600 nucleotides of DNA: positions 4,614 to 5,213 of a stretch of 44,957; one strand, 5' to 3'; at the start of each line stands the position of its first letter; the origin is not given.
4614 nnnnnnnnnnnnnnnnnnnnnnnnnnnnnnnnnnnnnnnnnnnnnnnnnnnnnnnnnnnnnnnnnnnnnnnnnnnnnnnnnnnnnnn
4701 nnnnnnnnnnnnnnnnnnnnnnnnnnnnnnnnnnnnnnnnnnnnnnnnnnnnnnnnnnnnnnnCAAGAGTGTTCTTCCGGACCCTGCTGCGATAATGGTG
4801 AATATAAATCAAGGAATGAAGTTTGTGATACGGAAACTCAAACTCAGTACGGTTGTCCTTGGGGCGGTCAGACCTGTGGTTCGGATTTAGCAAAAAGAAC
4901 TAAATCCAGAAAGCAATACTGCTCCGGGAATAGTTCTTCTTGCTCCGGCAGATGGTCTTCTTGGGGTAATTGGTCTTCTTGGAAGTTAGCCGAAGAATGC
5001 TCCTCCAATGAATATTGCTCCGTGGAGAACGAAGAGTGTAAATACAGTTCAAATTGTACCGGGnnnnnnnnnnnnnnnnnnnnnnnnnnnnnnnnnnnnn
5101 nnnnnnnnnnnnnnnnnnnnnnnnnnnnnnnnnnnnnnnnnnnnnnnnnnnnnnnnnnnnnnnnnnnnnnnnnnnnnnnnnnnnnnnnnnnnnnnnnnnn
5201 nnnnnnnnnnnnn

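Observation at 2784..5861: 1025-aa doubly anchored, disulfide-rich modular surface protein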

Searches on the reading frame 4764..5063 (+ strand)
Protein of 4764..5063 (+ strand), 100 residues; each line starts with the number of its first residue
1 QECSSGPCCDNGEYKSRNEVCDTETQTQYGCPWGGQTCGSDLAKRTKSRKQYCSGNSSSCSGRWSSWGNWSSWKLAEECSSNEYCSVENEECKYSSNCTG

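Call 73: search_solved_structures(query=A4, max_evalue=10, show_alignments=5)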
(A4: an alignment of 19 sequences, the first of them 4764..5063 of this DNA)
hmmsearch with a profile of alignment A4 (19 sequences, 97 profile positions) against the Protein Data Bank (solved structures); distinct sequences matched with E-value up to 10: 16.
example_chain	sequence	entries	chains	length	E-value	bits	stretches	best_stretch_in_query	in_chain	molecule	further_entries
9lt3_C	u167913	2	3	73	0.11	16.4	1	2-23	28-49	Zinc metalloproteinase/disintegrin PMMP-2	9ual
1j2l_A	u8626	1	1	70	0.12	16.3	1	2-23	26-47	Disintegrin triflavin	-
1z1x_A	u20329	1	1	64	0.17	15.8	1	2-23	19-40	disintegrin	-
6lsq_A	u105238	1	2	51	0.26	15.3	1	2-37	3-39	Disintegrin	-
1tej_A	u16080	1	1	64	0.32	14.9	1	2-37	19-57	disintegrin chain A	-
1ro3_A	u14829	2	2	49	0.33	14.9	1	2-37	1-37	Disintegrin echistatin | Metalloproteinase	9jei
2ech_A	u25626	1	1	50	0.33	14.9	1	2-37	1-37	ECHISTATIN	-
1rmr_A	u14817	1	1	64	0.44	14.5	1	2-25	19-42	Disintegrin schistatin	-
4r5r_A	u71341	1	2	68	0.45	14.5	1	2-22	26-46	Disintegrin rhodostomin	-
1mpz_A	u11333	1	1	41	1.1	13.2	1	3-38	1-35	Obtustatin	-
22pl_C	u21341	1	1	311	1.3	13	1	17-78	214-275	Oncostatin-M-specific receptor subunit beta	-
2w9v_A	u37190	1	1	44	1.4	12.9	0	2-37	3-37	SHORT DISINTEGRIN JERDOSTATIN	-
2w9o_A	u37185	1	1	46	1.5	12.8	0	2-37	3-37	SHORT DISINTEGRIN JERDOSTATIN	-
2w9u_A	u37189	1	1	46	1.5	12.8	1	2-38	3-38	SHORT DISINTEGRIN JERDOSTATIN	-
2w9w_A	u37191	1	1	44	1.7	12.7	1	2-38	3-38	SHORT DISINTEGRIN JERDOSTATIN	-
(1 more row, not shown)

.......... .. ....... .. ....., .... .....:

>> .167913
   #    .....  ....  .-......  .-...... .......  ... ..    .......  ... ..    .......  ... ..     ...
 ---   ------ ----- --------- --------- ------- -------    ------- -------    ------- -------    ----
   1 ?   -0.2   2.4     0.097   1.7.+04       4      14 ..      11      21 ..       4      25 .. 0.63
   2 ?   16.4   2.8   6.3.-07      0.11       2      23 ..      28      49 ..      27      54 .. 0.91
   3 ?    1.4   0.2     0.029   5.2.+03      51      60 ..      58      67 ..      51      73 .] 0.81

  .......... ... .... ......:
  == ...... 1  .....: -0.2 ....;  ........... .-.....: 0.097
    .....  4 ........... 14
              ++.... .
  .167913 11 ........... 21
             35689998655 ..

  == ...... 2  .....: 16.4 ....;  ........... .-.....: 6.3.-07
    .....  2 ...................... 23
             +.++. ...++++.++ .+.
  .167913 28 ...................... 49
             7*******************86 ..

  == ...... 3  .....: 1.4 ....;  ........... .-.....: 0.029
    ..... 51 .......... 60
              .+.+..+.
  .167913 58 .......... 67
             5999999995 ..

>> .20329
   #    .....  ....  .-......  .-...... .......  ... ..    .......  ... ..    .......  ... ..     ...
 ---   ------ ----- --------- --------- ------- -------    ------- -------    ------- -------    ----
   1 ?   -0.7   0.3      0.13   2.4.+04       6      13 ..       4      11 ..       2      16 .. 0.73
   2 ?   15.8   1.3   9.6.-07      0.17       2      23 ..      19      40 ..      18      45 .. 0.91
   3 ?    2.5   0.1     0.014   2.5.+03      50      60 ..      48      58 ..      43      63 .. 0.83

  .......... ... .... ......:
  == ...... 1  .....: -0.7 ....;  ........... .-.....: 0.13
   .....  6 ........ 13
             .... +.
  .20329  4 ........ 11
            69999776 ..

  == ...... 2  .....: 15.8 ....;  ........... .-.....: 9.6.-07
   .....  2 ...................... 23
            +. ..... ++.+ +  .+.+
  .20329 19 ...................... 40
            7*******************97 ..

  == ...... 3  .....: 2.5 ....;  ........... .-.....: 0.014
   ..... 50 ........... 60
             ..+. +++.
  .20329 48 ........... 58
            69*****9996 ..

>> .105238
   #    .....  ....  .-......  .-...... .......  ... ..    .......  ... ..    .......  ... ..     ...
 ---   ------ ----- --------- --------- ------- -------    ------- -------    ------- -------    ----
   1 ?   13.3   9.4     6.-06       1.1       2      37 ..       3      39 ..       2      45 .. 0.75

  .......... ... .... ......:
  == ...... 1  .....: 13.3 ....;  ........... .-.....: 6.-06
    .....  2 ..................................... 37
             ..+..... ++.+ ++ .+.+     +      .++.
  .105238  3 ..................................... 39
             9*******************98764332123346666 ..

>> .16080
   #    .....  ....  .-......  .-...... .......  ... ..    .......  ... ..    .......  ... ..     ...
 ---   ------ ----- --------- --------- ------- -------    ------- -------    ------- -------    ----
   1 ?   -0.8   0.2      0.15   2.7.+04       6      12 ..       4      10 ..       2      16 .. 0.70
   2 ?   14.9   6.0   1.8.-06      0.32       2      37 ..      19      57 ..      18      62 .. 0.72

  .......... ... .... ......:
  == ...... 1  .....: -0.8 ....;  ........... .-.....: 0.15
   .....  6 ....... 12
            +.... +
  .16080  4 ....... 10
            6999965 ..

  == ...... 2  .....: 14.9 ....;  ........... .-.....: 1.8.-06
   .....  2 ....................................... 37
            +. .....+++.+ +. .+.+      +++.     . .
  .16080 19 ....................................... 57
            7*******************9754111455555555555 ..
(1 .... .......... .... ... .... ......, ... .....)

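Call 94: search_protein_families(library=pfam, alignment_id=A4, max_evalue=10)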
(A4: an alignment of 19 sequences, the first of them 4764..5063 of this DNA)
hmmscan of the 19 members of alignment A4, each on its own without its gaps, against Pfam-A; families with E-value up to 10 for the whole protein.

A. member 1, window:4764-5063:+ (100 aa): 1 family
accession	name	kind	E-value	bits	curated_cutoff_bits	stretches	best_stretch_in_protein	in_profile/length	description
PF00200.28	Disintegrin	-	0.52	11.6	35.1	2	2-26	32-57/75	Disintegrin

B. families by the number of members that match (of 19 scanned): 3 families
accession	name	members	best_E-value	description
PF00200.28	Disintegrin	5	0.16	Disintegrin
PF07239.17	OpcA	1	0.13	Outer membrane protein OpcA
PF25585.1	zf-CCCH_DUS3L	1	0.24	DUS3L CCCH zinc finger domain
